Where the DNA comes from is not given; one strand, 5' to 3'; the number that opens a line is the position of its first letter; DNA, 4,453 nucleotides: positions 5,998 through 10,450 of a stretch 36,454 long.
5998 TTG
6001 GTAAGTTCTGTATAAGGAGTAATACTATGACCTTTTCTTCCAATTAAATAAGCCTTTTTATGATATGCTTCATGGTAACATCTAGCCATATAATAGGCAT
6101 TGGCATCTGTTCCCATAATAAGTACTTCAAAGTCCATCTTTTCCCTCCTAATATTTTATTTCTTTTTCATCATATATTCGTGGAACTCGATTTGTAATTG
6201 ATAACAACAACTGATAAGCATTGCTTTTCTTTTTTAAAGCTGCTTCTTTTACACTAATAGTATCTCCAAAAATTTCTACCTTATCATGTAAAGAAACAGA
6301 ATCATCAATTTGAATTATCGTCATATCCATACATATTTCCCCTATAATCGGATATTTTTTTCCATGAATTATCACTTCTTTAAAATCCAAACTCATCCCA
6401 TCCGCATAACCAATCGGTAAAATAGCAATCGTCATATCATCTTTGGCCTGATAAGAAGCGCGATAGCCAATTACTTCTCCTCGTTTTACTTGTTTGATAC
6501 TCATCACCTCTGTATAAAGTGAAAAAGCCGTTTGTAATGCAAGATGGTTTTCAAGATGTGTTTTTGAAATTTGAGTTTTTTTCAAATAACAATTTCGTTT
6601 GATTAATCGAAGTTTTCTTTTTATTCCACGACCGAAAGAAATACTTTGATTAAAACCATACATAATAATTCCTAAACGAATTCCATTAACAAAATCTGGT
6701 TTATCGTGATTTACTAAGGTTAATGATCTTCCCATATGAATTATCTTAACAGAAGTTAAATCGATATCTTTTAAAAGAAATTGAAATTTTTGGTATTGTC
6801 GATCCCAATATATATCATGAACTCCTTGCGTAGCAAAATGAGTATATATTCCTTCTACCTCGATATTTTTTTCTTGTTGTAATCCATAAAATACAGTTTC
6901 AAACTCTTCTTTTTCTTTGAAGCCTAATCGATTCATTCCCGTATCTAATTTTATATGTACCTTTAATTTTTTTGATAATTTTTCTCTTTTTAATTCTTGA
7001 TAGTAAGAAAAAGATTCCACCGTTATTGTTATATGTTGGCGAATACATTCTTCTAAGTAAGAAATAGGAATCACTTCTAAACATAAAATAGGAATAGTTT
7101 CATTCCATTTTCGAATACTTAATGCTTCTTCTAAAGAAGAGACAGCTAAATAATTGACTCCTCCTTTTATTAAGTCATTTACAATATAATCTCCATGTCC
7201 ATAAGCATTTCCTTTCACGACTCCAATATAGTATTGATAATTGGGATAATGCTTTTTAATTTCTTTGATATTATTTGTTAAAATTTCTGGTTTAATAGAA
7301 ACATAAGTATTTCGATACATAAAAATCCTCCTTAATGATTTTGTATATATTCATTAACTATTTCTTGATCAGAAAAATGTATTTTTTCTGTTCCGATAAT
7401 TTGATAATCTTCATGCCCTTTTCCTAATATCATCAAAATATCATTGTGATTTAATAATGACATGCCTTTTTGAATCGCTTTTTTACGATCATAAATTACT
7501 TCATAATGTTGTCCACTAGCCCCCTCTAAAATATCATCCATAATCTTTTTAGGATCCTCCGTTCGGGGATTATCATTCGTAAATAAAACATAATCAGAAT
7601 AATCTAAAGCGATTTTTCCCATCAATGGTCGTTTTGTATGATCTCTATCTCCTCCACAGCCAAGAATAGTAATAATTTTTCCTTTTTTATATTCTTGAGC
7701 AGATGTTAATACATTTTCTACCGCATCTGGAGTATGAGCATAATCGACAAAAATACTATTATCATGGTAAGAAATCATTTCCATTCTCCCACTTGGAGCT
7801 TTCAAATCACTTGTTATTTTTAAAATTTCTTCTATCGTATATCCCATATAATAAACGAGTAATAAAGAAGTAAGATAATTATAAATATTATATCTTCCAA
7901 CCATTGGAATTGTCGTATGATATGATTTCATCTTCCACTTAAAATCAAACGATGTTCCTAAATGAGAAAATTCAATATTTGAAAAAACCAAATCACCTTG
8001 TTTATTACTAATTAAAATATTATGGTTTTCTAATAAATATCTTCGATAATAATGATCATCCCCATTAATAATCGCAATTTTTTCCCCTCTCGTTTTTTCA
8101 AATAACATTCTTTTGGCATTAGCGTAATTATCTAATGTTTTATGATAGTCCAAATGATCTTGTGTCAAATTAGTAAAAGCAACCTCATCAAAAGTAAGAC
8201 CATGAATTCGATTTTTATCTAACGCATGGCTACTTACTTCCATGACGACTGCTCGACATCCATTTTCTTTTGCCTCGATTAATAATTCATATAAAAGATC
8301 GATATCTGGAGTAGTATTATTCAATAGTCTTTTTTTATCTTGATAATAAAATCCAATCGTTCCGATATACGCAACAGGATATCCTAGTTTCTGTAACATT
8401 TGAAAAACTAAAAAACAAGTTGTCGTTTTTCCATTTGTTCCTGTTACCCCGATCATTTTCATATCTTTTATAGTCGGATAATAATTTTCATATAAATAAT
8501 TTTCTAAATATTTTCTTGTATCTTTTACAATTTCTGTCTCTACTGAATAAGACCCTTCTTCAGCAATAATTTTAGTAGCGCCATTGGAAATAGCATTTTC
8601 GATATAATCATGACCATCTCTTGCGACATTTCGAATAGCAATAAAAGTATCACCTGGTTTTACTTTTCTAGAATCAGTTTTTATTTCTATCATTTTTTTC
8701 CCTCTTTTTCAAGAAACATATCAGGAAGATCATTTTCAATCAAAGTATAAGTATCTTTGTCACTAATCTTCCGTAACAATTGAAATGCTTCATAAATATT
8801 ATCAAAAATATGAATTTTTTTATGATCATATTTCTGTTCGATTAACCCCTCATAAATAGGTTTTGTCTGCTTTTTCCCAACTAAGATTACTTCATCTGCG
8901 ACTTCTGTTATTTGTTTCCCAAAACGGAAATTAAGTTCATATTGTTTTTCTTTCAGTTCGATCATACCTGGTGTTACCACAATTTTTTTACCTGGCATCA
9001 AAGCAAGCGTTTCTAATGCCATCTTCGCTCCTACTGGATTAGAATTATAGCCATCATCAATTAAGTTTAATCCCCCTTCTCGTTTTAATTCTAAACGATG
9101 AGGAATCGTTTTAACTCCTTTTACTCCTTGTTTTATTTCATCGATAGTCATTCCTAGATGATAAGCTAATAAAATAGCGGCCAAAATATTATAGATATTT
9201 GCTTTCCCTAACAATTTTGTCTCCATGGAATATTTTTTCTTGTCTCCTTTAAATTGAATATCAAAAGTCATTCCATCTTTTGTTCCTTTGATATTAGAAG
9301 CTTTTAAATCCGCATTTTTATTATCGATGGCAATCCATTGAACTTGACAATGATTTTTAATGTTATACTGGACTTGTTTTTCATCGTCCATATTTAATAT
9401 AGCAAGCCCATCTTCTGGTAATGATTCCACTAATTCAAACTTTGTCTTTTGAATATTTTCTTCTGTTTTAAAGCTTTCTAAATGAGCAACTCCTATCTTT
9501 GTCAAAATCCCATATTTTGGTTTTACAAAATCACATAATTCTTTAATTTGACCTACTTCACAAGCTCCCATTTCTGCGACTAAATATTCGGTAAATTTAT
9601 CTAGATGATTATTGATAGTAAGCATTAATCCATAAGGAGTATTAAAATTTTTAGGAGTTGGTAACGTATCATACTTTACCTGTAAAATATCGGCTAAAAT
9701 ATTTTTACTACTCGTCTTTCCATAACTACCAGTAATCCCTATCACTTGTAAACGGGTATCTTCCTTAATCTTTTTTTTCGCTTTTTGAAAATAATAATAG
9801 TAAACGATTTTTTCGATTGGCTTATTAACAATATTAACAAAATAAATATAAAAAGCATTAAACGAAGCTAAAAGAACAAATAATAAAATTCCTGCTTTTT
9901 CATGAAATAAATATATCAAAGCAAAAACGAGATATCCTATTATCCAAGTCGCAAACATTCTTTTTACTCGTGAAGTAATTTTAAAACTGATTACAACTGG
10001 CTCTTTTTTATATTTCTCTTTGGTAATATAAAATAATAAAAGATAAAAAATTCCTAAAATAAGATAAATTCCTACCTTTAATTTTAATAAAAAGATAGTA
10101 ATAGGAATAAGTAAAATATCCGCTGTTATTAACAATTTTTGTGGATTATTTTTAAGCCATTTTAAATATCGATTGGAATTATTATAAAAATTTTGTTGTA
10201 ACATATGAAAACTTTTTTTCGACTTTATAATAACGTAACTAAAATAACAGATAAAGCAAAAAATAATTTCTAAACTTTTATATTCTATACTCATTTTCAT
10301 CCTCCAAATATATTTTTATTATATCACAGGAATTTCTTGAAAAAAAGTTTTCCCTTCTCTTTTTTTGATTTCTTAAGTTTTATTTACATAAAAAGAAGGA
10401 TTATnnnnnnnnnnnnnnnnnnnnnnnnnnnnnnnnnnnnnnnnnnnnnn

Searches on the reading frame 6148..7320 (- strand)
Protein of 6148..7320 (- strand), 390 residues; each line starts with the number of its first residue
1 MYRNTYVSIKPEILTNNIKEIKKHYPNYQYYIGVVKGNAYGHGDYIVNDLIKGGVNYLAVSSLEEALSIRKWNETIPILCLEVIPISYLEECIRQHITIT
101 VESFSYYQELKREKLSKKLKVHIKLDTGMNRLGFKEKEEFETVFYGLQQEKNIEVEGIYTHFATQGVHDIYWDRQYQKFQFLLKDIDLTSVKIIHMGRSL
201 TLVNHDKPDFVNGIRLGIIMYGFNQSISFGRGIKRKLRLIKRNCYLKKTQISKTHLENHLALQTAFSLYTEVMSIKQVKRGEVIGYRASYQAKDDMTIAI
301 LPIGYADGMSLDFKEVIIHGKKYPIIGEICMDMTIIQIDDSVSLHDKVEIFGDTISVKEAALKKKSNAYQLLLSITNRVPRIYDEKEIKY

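Call 41: search_protein_families(library=pfam, proteins=[window:6148-7320:-], max_evalue=0.01)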
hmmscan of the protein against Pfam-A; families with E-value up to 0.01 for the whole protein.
window:6148-7320:- (390 aa): 2 families
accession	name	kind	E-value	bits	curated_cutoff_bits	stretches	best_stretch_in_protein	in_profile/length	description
PF01168.26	Ala_racemase_N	-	2.8e-48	164.9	24.1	1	12-224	4-219/220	Alanine racemase, N-terminal domain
PF00842.27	Ala_racemase_C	-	1.6e-34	118.6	25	1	266-383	2-127/127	Alanine racemase, C-terminal domain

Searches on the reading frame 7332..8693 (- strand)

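Call 41: search_protein_families(library=pfam, proteins=[window:7332-8693:-], max_evalue=0.01)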
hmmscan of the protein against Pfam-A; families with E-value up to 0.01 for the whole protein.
window:7332-8693:- (453 aa): 3 families
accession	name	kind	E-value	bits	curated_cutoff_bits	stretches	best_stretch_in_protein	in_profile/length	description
PF08245.18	Mur_ligase_M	-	3.8e-47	161.3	24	1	83-279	1-199/200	Mur ligase middle domain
PF02875.26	Mur_ligase_C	-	6.2e-31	108.3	28.4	1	302-426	1-127/127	Mur ligase, glutamate ligase domain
PF01225.30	Mur_ligase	-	4.8e-08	33.7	21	1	4-64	5-71/95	Mur ligase family, catalytic domain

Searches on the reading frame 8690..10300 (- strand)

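Call 41: search_protein_families(library=pfam, proteins=[window:8690-10300:-], max_evalue=0.01)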
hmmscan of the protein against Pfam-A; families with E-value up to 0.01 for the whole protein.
window:8690-10300:- (536 aa): 2 families
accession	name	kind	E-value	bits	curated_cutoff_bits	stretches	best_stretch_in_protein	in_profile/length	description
PF08245.18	Mur_ligase_M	-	2.5e-43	148.8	24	1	189-379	1-200/200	Mur ligase middle domain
PF02875.26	Mur_ligase_C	-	2.8e-11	44.8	28.4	1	401-517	1-120/127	Mur ligase, glutamate ligase domain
